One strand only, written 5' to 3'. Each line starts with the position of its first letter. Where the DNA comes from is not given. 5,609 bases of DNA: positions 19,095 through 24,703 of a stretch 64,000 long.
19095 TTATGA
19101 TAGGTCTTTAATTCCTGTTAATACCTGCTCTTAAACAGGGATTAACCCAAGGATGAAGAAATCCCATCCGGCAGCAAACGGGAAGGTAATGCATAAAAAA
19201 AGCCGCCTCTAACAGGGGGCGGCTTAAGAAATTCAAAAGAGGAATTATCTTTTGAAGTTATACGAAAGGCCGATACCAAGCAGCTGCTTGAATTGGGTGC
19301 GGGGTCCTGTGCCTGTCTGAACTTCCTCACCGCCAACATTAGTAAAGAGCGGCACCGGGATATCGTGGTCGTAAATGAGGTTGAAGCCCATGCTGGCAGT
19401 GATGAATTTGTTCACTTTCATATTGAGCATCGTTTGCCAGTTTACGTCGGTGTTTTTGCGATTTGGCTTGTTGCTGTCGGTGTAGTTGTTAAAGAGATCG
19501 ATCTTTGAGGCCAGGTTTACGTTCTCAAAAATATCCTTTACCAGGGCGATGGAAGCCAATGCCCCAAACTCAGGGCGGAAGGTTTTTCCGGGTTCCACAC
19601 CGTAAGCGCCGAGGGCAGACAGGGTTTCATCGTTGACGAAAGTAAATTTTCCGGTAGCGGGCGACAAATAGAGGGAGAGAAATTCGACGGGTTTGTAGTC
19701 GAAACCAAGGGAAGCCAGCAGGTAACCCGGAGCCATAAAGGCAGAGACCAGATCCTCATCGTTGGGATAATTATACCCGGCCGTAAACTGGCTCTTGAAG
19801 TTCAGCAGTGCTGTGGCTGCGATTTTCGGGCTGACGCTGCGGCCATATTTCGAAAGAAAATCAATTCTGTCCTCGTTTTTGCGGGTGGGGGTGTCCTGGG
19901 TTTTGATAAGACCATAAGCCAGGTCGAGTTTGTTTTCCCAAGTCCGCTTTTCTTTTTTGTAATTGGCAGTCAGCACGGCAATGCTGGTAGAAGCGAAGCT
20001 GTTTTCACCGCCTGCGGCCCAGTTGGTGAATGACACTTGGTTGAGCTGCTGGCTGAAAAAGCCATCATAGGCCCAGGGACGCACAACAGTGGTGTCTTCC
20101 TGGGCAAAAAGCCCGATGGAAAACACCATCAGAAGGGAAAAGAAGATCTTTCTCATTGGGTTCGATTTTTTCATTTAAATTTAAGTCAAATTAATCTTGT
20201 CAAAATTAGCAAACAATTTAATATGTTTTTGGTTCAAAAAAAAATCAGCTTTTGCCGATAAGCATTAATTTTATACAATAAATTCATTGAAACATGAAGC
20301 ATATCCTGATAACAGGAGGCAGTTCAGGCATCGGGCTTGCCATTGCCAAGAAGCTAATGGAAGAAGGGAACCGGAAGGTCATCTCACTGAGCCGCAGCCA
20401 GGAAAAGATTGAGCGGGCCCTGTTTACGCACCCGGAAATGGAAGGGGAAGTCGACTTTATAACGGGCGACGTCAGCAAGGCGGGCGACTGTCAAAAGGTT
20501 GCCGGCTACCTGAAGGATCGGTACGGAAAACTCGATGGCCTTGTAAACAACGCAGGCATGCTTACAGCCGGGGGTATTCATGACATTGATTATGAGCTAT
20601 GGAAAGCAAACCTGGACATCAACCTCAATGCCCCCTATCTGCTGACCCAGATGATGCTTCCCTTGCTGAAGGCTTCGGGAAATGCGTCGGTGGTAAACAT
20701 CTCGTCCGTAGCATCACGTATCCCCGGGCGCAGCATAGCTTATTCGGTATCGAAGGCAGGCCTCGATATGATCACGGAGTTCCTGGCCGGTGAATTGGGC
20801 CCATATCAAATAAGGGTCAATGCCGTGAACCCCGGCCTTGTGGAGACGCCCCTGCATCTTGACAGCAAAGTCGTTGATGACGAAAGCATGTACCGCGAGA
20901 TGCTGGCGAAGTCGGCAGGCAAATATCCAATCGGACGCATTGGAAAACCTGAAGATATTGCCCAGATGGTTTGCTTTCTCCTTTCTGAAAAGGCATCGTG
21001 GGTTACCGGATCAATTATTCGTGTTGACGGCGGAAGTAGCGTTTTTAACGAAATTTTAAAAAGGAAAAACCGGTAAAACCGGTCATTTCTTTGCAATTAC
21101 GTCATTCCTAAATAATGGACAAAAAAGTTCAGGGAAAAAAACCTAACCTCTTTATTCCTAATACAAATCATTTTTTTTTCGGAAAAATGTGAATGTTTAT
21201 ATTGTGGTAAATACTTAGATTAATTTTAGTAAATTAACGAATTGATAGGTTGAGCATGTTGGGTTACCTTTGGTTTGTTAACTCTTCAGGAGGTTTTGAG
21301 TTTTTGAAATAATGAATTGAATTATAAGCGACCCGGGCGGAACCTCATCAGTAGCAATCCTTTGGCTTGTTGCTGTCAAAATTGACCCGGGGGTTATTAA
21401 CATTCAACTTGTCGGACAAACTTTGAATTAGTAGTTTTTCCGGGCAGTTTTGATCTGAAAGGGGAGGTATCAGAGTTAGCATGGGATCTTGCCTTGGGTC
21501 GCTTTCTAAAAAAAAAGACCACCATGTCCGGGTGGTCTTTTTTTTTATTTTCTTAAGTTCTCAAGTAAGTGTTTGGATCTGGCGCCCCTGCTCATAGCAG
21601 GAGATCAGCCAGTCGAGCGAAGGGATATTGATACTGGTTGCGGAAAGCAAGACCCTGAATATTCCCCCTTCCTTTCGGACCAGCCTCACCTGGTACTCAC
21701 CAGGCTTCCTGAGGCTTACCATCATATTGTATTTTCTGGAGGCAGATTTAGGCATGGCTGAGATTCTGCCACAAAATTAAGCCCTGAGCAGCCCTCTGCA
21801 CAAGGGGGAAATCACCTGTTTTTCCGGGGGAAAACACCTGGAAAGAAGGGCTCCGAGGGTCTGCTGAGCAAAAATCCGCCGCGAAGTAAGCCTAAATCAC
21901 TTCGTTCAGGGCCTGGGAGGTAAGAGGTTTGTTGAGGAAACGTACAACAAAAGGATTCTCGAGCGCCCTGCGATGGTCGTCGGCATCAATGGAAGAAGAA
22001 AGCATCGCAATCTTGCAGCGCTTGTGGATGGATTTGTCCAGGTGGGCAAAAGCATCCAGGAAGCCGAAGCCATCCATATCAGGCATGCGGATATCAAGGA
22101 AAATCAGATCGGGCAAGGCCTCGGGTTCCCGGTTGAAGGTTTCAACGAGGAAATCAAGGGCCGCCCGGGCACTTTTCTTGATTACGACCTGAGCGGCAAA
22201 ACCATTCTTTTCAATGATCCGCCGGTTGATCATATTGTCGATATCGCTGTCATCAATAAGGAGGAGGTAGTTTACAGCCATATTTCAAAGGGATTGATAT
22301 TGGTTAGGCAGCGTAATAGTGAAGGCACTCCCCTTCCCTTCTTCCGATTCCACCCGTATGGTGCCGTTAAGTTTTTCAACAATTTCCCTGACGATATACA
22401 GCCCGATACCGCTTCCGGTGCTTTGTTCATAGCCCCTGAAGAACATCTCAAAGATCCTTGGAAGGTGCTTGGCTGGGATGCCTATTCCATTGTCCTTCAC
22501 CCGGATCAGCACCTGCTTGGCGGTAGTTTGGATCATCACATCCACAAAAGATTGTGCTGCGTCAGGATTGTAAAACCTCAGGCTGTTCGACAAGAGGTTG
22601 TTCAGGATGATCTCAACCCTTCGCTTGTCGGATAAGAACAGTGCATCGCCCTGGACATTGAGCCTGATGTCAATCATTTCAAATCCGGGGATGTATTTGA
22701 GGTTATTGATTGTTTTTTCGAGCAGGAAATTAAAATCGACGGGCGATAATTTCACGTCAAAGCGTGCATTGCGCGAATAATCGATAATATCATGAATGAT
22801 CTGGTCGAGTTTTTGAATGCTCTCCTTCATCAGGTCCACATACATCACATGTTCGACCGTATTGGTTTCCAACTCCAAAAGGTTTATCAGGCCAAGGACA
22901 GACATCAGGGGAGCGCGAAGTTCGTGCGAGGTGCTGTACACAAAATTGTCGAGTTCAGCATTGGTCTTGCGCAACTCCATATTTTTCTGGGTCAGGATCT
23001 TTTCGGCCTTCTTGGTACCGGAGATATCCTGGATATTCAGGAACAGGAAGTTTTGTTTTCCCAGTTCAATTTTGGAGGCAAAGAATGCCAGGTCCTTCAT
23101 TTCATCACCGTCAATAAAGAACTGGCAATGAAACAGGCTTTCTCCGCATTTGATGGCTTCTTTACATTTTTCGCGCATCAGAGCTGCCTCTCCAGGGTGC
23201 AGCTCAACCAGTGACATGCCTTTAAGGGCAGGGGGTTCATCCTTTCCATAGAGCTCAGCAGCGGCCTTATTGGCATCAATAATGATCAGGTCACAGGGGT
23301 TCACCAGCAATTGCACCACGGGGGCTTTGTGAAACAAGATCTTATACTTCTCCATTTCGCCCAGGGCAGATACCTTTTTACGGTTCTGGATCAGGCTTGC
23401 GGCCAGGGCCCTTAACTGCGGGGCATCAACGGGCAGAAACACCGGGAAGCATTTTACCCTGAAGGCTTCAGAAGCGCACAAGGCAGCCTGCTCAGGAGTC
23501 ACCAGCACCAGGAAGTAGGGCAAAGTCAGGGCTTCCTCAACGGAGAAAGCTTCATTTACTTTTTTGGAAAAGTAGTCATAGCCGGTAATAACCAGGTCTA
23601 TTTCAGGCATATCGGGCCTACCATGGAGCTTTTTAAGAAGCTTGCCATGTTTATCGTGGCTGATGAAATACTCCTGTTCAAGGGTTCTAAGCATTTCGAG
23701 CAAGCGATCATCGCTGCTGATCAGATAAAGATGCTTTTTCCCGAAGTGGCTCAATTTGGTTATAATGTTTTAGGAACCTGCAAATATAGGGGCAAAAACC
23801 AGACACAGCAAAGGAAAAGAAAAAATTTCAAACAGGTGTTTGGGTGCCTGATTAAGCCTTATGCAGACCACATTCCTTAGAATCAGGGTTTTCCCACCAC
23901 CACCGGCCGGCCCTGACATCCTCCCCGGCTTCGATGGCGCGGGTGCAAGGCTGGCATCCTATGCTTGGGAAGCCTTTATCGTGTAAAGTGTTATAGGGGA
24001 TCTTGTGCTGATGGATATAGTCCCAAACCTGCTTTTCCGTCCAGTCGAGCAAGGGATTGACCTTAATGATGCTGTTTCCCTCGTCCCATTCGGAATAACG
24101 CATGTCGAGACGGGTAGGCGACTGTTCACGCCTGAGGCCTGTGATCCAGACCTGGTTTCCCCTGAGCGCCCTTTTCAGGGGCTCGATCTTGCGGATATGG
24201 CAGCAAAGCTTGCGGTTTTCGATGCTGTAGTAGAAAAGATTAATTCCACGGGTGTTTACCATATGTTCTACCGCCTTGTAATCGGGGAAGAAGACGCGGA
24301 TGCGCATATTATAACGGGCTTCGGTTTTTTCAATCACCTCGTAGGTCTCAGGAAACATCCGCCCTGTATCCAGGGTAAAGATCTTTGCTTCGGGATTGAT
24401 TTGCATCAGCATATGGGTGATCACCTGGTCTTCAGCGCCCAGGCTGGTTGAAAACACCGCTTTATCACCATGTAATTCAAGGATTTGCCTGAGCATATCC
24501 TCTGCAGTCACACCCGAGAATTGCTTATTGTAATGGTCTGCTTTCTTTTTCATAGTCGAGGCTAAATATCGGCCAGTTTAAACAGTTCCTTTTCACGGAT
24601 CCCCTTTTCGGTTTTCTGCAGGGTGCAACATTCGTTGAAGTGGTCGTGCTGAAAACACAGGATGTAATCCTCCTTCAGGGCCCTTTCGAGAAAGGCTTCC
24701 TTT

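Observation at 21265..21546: Unannotated 6S-like rod RNA with its own promoter and terminator, in a non-canonical context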

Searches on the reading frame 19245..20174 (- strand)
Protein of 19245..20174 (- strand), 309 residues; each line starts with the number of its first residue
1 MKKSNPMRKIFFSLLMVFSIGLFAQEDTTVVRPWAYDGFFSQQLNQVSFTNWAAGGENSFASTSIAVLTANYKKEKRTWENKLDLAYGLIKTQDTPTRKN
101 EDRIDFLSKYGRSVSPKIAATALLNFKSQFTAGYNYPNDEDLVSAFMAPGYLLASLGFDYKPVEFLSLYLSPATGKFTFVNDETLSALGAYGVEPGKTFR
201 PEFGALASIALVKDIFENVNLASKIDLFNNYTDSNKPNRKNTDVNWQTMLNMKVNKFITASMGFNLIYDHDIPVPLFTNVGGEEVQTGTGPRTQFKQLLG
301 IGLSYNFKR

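Call 32: search_protein_families(library=pfam, proteins=[window:19245-20174:-])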
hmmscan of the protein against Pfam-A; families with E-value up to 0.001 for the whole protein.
window:19245-20174:- (309 aa): 1 family
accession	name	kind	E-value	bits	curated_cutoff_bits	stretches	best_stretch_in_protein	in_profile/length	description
PF11276.14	DUF3078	-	1.6e-28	99.4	25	1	44-134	1-92/92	Protein of unknown function (DUF3078)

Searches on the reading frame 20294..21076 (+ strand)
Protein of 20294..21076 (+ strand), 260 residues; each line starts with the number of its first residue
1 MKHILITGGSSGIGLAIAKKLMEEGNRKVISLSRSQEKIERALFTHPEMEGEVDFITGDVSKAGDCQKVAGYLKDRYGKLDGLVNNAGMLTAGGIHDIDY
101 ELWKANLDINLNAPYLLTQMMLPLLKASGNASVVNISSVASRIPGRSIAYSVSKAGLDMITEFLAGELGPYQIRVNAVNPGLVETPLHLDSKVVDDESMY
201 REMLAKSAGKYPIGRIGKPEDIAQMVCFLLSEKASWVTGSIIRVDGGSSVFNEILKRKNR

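Call 32: search_protein_families(library=pfam, proteins=[window:20294-21076:+])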
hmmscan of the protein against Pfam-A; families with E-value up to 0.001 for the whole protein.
window:20294-21076:+ (260 aa): 6 families
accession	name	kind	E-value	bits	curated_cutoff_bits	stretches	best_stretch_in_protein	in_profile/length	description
PF13561.12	adh_short_C2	-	1.4e-56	192.2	27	1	11-248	6-235/236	Enoyl-(Acyl carrier protein) reductase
PF00106.31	adh_short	-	1.8e-51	174.9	26.6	1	2-188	1-187/195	short chain dehydrogenase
PF23441.1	SDR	-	1.4e-18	67.7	27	1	4-248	10-255/258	SDR-like rossmann domain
PF08659.16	KR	-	4.7e-15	56.4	22.6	1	4-143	3-141/180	KR domain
PF01370.27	Epimerase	-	0.00014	21.8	20.9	1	4-112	1-97/240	NAD dependent epimerase/dehydratase family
PF08643.16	DUF1776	-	0.00055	19.9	25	1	91-183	104-199/294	Fungal family of unknown function (DUF1776)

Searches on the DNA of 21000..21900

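Call 4: search_rna_families(source=window, start=21000, end=21900, threshold=evalue, max_evalue=10, show_alignments=4)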
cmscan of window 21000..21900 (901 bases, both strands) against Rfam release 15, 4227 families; matches with E-value up to 10: 24.
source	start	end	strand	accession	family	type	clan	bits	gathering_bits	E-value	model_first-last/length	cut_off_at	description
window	21508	21580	-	RF00506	Thr_leader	Cis-reg; leader;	-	28.3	55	0.0048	1-118/118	no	Threonine operon leader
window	21512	21582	-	RF02083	OrzO-P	Gene; antitoxin;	-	25.3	60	0.13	1-76/76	no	OrzO-P RNA antitoxin family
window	21509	21582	-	RF01859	Phe_leader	Cis-reg; leader;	-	25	55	0.11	1-125/125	no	Phenylalanine leader peptide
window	21475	21546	+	RF00506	Thr_leader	Cis-reg; leader;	-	23.2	55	0.078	1-118/118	no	Threonine operon leader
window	21488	21545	+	RF01859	Phe_leader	Cis-reg; leader;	-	22.5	55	0.37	1-125/125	no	Phenylalanine leader peptide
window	21046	21116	-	RF02621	BSnc120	Gene; sRNA;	-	21.4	114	0.045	1-88/88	no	Brucella sRNA 120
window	21508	21547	-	RF04157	MIR9486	Gene; miRNA;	-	20.6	100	0.23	1-119/119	no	MIR9486 microRNA precursor family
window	21507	21546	+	RF04157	MIR9486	Gene; miRNA;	-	20.6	100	0.23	1-119/119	no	MIR9486 microRNA precursor family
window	21604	21685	-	RF00019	Y_RNA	Gene;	-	20.2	38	0.25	1-96/96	no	Y RNA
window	21504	21588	-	RF02075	STnc230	Gene; sRNA;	-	18.7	50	7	1-83/83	no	Enterobacterial sRNA STnc230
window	21510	21561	-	RF00106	RNAI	Gene; antisense;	-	18.6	47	0.84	1-102/102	no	RNAI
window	21471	21544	+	RF00106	RNAI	Gene; antisense;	-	18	47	1.2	1-102/102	no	RNAI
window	21527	21561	-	RF02925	6A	Gene; sRNA;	-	17.8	41.2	2.6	1-52/52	no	6A RNA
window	21503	21543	+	RF01388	isrD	Gene; sRNA;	-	17.5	37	1.2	1-51/51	no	isrD Hfq binding RNA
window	21508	21546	+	RF03940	MIR9563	Gene; miRNA;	-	17.2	90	3.3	1-127/127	no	MIR9563 microRNA precursor family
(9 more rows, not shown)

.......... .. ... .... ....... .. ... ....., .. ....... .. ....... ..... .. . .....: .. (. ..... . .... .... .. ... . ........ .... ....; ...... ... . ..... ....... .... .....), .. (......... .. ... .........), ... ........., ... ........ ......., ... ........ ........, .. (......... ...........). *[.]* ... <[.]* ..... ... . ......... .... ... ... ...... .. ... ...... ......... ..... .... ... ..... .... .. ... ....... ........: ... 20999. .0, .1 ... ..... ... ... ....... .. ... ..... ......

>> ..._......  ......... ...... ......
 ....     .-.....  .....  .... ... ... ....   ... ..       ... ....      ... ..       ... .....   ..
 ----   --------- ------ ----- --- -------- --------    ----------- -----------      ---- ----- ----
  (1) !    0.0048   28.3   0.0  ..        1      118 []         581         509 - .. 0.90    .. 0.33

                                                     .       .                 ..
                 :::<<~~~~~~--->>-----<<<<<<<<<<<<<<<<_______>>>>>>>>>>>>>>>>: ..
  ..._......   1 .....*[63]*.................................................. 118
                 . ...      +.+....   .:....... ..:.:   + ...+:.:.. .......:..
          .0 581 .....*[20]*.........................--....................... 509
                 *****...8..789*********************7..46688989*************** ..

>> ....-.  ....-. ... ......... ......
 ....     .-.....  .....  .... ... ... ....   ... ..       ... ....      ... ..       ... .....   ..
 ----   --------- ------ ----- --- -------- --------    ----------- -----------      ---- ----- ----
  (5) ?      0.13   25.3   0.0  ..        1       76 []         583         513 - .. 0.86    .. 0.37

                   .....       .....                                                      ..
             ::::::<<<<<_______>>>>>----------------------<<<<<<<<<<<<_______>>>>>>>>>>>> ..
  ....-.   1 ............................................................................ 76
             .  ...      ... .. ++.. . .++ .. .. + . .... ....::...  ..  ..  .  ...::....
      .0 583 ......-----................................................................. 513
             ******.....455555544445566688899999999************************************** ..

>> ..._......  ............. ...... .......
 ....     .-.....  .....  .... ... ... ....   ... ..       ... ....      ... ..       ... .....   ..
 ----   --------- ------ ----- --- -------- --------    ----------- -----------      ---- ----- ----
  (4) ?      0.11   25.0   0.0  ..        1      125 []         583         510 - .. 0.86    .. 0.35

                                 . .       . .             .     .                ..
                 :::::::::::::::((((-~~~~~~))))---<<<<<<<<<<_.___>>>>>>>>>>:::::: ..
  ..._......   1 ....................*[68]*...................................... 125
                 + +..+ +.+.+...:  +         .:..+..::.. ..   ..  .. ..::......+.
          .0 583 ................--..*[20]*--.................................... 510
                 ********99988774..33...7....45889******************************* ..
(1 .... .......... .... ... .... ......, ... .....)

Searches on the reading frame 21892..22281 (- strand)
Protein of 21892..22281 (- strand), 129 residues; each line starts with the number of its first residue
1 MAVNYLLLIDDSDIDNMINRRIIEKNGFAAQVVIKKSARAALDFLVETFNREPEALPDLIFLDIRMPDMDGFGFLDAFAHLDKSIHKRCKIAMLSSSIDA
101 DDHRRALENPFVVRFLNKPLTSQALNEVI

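Call 32: search_protein_families(library=pfam, proteins=[window:21892-22281:-])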
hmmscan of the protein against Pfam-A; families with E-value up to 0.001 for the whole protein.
window:21892-22281:- (129 aa): 1 family
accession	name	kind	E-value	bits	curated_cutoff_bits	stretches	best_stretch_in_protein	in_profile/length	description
PF00072.30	Response_reg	-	1e-13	51.8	30.2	1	7-128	2-109/111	Response regulator receiver domain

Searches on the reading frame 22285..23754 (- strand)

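Call 32: search_protein_families(library=pfam, proteins=[window:22285-23754:-])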
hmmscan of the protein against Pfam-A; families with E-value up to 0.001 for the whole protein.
window:22285-23754:- (489 aa): 5 families
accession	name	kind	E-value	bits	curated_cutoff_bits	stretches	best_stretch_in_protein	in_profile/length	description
PF02518.31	HATPase_c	-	1.7e-27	96.5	26.4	1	376-484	2-109/111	Histidine kinase-, DNA gyrase B-, and HSP90-like ATPase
PF00512.31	HisKA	-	5.9e-12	45.9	26.9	1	268-329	2-63/66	His Kinase A (phospho-acceptor) domain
PF13581.12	HATPase_c_2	-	0.00015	22.2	27.4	1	376-467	28-113/127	Histidine kinase-like ATPase domain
PF14501.12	HATPase_c_5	-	0.00017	21.9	22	1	381-474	7-94/102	GHKL domain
PF13188.13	PAS_8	-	0.00063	20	21.8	0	135-187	1-48/65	PAS domain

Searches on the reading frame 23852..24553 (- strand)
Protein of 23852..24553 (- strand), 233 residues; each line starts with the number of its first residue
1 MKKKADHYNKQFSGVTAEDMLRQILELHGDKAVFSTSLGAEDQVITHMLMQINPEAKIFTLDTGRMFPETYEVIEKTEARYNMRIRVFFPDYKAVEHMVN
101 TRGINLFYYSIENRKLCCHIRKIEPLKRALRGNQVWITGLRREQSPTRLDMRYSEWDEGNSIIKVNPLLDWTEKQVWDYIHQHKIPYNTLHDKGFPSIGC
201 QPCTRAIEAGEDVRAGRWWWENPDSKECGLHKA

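Call 32: search_protein_families(library=pfam, proteins=[window:23852-24553:-])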
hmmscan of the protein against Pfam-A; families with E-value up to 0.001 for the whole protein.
window:23852-24553:- (233 aa): 1 family
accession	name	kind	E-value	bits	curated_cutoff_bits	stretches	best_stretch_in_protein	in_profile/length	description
PF01507.26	PAPS_reduct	-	1e-52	179.1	22.5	1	32-206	2-175/175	Phosphoadenosine phosphosulfate reductase domain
